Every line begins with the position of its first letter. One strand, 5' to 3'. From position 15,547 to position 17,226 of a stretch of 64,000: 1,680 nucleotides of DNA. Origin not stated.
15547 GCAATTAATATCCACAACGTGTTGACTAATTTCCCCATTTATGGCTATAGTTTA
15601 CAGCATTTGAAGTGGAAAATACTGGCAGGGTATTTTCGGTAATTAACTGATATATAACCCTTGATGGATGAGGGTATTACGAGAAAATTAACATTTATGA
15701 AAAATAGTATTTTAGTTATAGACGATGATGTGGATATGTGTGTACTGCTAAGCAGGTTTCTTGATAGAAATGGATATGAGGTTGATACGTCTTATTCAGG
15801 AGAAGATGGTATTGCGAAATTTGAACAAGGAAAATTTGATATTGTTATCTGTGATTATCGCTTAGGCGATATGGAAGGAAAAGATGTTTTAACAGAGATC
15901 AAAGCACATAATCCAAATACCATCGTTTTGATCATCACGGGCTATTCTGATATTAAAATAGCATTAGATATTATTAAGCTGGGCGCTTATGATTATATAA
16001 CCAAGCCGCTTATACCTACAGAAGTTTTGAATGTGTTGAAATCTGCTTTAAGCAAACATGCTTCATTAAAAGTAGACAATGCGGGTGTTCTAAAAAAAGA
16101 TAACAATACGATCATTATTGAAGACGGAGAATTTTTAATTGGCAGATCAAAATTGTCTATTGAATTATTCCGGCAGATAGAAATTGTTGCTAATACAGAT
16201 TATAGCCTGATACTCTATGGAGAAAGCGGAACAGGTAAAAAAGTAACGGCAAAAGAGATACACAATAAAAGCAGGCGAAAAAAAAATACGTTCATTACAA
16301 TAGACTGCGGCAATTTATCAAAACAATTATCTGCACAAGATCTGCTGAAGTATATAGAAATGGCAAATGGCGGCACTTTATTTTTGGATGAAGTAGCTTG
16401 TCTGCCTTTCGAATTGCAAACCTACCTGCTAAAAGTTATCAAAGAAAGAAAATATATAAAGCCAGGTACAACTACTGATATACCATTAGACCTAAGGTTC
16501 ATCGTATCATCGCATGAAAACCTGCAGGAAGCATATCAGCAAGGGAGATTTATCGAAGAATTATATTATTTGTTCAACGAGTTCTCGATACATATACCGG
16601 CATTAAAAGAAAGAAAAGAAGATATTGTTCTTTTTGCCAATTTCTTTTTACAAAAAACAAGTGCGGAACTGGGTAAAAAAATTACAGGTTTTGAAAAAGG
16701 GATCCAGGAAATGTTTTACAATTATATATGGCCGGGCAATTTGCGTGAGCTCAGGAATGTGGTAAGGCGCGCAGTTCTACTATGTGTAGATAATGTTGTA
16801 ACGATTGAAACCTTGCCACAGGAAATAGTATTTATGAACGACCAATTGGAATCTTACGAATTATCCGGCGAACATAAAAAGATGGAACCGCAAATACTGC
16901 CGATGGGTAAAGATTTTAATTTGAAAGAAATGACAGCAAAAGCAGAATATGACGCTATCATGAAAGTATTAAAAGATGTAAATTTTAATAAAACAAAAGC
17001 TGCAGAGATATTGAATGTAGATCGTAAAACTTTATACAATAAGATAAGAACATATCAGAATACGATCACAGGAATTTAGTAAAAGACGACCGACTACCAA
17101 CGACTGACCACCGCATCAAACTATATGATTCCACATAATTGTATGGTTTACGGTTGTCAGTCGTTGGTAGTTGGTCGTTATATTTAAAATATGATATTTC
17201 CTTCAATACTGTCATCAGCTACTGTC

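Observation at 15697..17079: Degenerate NtrC paralog with no GAFTGA loop and no arginine fingers but a near-identical receiver and DNA-binding helix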

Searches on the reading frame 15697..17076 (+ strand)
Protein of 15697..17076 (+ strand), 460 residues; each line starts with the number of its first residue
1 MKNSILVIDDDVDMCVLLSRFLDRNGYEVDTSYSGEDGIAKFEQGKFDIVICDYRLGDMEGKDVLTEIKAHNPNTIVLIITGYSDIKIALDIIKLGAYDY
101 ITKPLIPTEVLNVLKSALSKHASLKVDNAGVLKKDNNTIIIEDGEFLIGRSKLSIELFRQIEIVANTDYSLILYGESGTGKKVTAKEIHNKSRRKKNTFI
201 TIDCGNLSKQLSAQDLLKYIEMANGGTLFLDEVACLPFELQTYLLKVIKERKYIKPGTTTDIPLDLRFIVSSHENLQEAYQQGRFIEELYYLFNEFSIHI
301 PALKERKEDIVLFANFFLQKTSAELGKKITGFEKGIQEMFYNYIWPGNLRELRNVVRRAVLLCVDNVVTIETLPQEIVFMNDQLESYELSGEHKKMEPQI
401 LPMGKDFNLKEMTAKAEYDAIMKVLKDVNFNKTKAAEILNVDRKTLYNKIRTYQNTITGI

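Call 4: search_protein_families(library=pfam, proteins=[window:15697-17076:+], max_evalue=0.01)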
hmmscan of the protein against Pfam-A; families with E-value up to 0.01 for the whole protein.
window:15697-17076:+ (460 aa): 12 families
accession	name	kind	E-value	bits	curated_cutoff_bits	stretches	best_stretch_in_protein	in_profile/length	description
PF00158.32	Sigma54_activat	-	3.9e-37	128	20.2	2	220-298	89-167/168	Sigma-54 interaction domain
PF00072.30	Response_reg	-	3e-26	92.2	30.2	1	5-113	1-109/111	Response regulator receiver domain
PF25601.1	AAA_lid_14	-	3.7e-23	81.6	27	1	304-381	1-78/87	AAA+ ATPase lid domain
PF14532.12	Sigma54_activ_2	-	7.5e-22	78.5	25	1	148-303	1-138/138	Sigma-54 interaction domain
PF02954.25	HTH_8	-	5.2e-10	39.3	22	1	416-453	5-42/42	Bacterial regulatory protein, Fis family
PF07728.20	AAA_5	-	6.7e-06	26.6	22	1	171-274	2-123/139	AAA domain (dynein-related subfamily)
PF00004.35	AAA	-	9.7e-05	23.3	21.2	1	171-235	1-68/131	ATPase family associated with various cellular activities (AAA)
PF13401.12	AAA_22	-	0.00023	21.9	27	1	167-224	4-58/130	AAA domain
PF13191.12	AAA_16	-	0.00051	21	32.6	1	147-223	2-85/167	AAA ATPase domain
PF12775.13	AAA_7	-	0.00061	19.8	25.8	1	161-221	26-83/181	P-loop containing dynein motor region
PF25201.1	nSTAND6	-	0.005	17.3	27.7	1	167-219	17-66/148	Novel STAND NTPase 6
PF07724.20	AAA_2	-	0.0057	17.2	27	0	170-248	5-99/166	AAA domain (Cdc48 subfamily)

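Call 7: find_homologous_proteins(query=window:15697-17076:+, max_evalue=1e-20)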
Query window:15697-17076:+ (460 aa): 7999 proteins with E <= 1e-20 among 8000 candidates; the best 120 are listed.
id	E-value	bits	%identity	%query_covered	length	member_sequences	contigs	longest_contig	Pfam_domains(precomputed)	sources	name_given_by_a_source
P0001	0.0e+0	1014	100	100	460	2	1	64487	PF00158.33,PF25601.2,PF02954.26,PF14532.13,PF07728.21,PF00072.31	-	-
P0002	2.1e-269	912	89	100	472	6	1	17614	PF00158.33,PF25601.2,PF02954.26,PF14532.13,PF07728.21,PF00072.31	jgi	-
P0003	1.7e-266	902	89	100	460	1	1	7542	PF00158.33,PF25601.2,PF02954.26,PF14532.13,PF07728.21,PF00072.31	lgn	-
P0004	1.2e-262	889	87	100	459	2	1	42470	PF00158.33,PF25601.2,PF02954.26,PF14532.13,PF07728.21,PF00072.31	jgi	-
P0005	2.2e-250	849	85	100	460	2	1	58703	PF00158.33,PF25601.2,PF02954.26,PF14532.13,PF00072.31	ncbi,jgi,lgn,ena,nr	ncbi:MAG TPA: sigma-54 dependent transcriptional regulator [Ferruginibacter sp.]|nr:sigma-54 depende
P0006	2.8e-250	849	83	100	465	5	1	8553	PF00158.33,PF25601.2,PF02954.26,PF14532.13,PF07728.21,PF00072.31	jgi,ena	-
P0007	9.2e-245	831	81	100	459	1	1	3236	PF00158.33,PF25601.2,PF02954.26,PF14532.13,PF00072.31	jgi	jgi:two-component system response regulator HydG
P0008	3.9e-244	828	81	100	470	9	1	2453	PF00158.33,PF25601.2,PF02954.26,PF14532.13,PF00072.31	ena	-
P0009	1.3e-166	573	59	99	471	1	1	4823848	PF20030.6,PF00158.33,PF25601.2,PF02954.26,PF14532.13,PF07728.21,PF00072.31,PF01078.28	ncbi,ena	-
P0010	7.5e-166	570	59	99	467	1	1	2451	PF20030.6,PF00158.33,PF07724.21,PF25601.2,PF02954.26,PF14532.13,PF07728.21,PF00072.31,PF01078.28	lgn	-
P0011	1.4e-163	563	58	99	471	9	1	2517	PF20030.6,PF00158.33,PF07724.21,PF25601.2,PF02954.26,PF14532.13,PF07728.21,PF00072.31,PF01078.28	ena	-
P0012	5.3e-163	561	58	99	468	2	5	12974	PF20030.6,PF00158.33,PF07724.21,PF25601.2,PF02954.26,PF14532.13,PF07728.21,PF00072.31,PF01078.28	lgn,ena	-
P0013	6.7e-163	561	58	99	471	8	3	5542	PF20030.6,PF00158.33,PF07724.21,PF25601.2,PF02954.26,PF00004.36,PF14532.13,PF07728.21,PF00072.31,PF01078.28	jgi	jgi:two-component system response regulator HydG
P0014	1.1e-162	560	58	99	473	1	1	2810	PF20030.6,PF00158.33,PF07724.21,PF25601.2,PF02954.26,PF14532.13,PF07728.21,PF00072.31,PF01078.28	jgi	jgi:two-component system response regulator HydG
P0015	1.1e-162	560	58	99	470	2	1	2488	PF20030.6,PF00158.33,PF07724.21,PF25601.2,PF02954.26,PF14532.13,PF07728.21,PF00072.31,PF01078.28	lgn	-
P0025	2.2e-160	553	56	100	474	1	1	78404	PF20030.6,PF00158.33,PF07724.21,PF25601.2,PF02954.26,PF14532.13,PF07728.21,PF00072.31,PF01078.28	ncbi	-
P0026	3.4e-160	552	57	99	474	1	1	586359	PF20030.6,PF00158.33,PF07724.21,PF25601.2,PF02954.26,PF14532.13,PF07728.21,PF00072.31,PF01078.28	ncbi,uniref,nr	ncbi:sigma-54 dependent transcriptional regulator [Ferruginibacter paludis]|uniref:sigma-54-dependen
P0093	1.2e-155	537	55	98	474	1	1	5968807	PF20030.6,PF00158.33,PF07724.21,PF25601.2,PF02954.26,PF14532.13,PF07728.21,PF00072.31,PF01078.28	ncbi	ncbi:MAG: sigma-54 dependent transcriptional regulator [Ferruginibacter sp.]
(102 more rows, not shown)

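Call 11: find_encoding_contigs(protein=P0005, flank=10000, max_places=3)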
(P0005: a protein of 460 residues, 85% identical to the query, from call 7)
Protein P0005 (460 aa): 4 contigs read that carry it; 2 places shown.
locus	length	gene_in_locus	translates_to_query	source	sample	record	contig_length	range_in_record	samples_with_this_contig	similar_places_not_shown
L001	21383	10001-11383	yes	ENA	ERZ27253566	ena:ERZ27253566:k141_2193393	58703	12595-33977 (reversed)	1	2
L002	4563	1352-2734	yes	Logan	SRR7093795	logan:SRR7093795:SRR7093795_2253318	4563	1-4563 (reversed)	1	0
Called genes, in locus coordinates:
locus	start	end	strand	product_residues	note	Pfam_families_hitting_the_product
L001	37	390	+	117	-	PF00072:Response_reg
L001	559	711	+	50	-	PF18919:DUF5670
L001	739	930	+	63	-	PF05532:CsbD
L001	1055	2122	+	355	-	PF01594:AI-2E_transport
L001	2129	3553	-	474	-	PF05227:CHASE3, PF00512:HisKA, PF02518:HATPase_c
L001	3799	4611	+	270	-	PF02405:MlaE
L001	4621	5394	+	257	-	PF00005:ABC_tran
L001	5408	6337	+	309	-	PF02470:MlaD, PF28544:Helical_needle (faint)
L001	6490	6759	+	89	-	PF12732:YtxH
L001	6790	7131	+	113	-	-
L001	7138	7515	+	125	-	-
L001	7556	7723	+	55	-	-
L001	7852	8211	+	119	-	-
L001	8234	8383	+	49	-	-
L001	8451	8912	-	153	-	PF16242:Pyrid_ox_like (weak)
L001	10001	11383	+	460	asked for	PF00072:Response_reg, PF00158:Sigma54_activat, PF14532:Sigma54_activ_2, PF25601:AAA_lid_14, PF02954:HTH_8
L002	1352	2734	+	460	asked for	PF00072:Response_reg, PF00158:Sigma54_activat, PF14532:Sigma54_activ_2, PF25601:AAA_lid_14, PF02954:HTH_8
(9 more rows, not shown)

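Call 12: find_encoding_contigs(protein=P0026, flank=10000, max_places=3)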
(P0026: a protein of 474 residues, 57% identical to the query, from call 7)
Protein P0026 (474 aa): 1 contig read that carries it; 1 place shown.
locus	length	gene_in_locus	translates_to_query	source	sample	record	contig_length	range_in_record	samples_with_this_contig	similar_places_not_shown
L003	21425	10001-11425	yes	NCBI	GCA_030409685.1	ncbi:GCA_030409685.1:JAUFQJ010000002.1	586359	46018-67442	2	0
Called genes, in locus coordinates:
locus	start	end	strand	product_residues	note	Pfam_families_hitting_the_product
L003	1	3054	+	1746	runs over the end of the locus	PF04357:TamB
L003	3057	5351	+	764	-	PF01103:Omp85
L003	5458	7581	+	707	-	-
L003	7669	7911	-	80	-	-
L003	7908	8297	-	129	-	-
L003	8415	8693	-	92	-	PF12732:YtxH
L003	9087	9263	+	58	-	-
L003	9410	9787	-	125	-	PF00072:Response_reg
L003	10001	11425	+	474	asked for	PF00072:Response_reg, PF00158:Sigma54_activat, PF14532:Sigma54_activ_2, PF20030:bpMoxR (weak), PF07724:AAA_2 (weak), PF07728:AAA_5, PF25601:AAA_lid_14, PF02954:HTH_8, +1 more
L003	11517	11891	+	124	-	-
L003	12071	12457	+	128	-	-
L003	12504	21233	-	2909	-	PF10091:Glycoamylase, PF06165:GH94_b-supersand, PF17167:Glyco_hydro_94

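Call 17: find_encoding_contigs(protein=P0004, flank=10000, max_places=2)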
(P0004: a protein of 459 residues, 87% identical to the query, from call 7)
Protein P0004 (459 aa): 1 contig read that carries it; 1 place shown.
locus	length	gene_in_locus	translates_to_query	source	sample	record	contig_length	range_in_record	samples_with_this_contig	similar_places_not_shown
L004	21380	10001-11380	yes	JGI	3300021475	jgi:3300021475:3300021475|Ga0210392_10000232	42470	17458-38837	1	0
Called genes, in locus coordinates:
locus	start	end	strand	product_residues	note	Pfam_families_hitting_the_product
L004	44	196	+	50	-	PF18919:DUF5670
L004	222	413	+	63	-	PF05532:CsbD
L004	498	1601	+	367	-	PF01594:AI-2E_transport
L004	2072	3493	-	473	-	PF05227:CHASE3, PF00512:HisKA, PF02518:HATPase_c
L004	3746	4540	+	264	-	PF02405:MlaE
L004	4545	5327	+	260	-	PF00005:ABC_tran, PF13304:AAA_21 (faint)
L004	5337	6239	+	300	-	PF02470:MlaD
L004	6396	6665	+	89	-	PF12732:YtxH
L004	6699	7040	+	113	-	-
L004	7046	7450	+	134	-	-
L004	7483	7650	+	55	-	-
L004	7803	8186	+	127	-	-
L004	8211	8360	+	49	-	-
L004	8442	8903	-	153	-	PF16242:Pyrid_ox_like (weak)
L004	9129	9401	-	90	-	PF12732:YtxH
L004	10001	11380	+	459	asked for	PF00072:Response_reg, PF07728:AAA_5 (faint), PF00158:Sigma54_activat, PF14532:Sigma54_activ_2, PF25601:AAA_lid_14, PF02954:HTH_8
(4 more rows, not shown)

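Call 18: find_encoding_contigs(protein=P0009, flank=10000, max_places=2)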
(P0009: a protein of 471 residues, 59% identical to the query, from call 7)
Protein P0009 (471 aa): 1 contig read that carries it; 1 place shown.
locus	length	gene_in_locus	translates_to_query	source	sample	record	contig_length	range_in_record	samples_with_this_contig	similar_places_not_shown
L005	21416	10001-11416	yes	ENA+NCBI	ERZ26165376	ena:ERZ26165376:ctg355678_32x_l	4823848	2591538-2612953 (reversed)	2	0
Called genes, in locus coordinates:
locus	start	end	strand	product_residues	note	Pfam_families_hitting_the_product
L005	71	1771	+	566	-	PF04357:TamB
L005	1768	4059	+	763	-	PF07244:POTRA (faint), PF01103:Omp85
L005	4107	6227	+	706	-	-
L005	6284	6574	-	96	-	-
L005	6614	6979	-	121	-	-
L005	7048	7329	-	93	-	-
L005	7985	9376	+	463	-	PF05227:CHASE3 (weak), PF00512:HisKA, PF02518:HATPase_c, PF14501:HATPase_c_5 (weak)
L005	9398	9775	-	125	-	PF00072:Response_reg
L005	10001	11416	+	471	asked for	PF00072:Response_reg, PF00158:Sigma54_activat, PF01078:Mg_chelatase (faint), PF14532:Sigma54_activ_2, PF20030:bpMoxR (weak), PF07728:AAA_5, PF25601:AAA_lid_14, PF02954:HTH_8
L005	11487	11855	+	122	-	-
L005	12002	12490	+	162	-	PF04120:Iron_permease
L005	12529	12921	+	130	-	-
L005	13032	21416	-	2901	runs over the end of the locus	PF10091:Glycoamylase, PF06165:GH94_b-supersand, PF17167:Glyco_hydro_94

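Call 19: find_encoding_contigs(protein=P0002, flank=10000, max_places=2)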
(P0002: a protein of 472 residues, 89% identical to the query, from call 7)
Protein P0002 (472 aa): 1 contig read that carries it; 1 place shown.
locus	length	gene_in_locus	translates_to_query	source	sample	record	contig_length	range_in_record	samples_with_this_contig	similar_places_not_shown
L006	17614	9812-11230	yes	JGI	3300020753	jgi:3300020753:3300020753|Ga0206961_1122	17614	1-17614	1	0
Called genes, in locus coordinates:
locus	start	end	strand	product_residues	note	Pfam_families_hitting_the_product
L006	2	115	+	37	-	?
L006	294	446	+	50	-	PF18919:DUF5670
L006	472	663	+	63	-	PF05532:CsbD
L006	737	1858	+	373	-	PF01594:AI-2E_transport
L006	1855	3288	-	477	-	PF05227:CHASE3, PF00512:HisKA, PF02518:HATPase_c, PF14501:HATPase_c_5 (weak)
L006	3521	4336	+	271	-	PF02405:MlaE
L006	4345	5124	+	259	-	PF00005:ABC_tran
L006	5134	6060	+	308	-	PF02470:MlaD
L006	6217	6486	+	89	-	PF12732:YtxH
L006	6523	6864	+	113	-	-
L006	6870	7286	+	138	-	-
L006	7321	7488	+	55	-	-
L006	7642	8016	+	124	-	-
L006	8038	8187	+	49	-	-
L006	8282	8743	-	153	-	PF16242:Pyrid_ox_like (weak)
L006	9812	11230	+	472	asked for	PF00072:Response_reg, PF07728:AAA_5 (faint), PF00158:Sigma54_activat, PF14532:Sigma54_activ_2, PF25601:AAA_lid_14, PF02954:HTH_8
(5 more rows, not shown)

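Call 20: find_encoding_contigs(protein=P0093, flank=10000, max_places=2)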
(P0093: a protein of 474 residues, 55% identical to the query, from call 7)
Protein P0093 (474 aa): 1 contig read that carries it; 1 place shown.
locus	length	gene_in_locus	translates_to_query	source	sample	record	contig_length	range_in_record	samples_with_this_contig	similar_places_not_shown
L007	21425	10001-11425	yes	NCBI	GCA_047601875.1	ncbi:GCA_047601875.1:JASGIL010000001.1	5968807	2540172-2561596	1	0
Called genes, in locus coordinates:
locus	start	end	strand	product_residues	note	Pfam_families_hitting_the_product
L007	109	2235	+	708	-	-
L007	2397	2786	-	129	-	-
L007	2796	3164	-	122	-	-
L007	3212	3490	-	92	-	-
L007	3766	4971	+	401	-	PF01266:DAO, PF07992:Pyr_redox_2 (faint)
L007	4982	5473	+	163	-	PF04120:Iron_permease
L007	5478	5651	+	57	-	-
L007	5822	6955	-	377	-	PF01594:AI-2E_transport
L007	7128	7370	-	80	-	-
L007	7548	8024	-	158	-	PF00210:Ferritin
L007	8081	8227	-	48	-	PF18919:DUF5670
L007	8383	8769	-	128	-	PF00072:Response_reg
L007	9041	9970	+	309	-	PF03631:Virul_fac_BrkB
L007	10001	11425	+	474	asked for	PF00072:Response_reg, PF00158:Sigma54_activat, PF14532:Sigma54_activ_2, PF20030:bpMoxR (weak), PF07724:AAA_2 (weak), PF07728:AAA_5, PF25601:AAA_lid_14, PF02954:HTH_8, +1 more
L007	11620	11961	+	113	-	-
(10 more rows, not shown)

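Call 28: find_encoding_contigs(protein=P0006, flank=10000, max_places=1)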
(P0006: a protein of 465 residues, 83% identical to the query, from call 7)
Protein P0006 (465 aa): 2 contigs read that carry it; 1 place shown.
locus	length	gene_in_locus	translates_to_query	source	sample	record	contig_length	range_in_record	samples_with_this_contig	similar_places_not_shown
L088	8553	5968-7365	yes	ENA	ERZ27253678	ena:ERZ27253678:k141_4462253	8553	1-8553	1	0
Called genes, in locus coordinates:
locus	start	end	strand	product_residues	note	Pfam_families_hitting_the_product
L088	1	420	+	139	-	?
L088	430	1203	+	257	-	PF00005:ABC_tran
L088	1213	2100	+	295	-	PF02470:MlaD, PF28544:Helical_needle (faint)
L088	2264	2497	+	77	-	PF12732:YtxH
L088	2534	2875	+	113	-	-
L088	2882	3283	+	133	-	-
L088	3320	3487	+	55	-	-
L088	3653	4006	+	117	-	-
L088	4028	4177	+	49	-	-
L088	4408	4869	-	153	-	PF16242:Pyrid_ox_like (weak)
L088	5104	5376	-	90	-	PF12732:YtxH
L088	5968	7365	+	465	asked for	PF00072:Response_reg, PF07728:AAA_5 (faint), PF00158:Sigma54_activat, PF14532:Sigma54_activ_2, PF00158:Sigma54_activat, PF25601:AAA_lid_14, PF02954:HTH_8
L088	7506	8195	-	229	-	PF13505:OMP_b-brl (weak), PF13568:OMP_b-brl_2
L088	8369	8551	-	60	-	?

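Call 29: find_encoding_contigs(protein=P0008, flank=10000, max_places=1)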
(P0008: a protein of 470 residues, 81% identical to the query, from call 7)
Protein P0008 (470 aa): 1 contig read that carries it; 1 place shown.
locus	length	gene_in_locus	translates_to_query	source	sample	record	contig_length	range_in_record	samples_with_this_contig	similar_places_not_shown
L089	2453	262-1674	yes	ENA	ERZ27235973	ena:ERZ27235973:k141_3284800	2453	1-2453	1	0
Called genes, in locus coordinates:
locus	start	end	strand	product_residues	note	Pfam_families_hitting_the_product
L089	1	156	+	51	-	?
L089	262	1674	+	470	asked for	PF00072:Response_reg, PF00158:Sigma54_activat, PF14532:Sigma54_activ_2, PF25601:AAA_lid_14, PF02954:HTH_8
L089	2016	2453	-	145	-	?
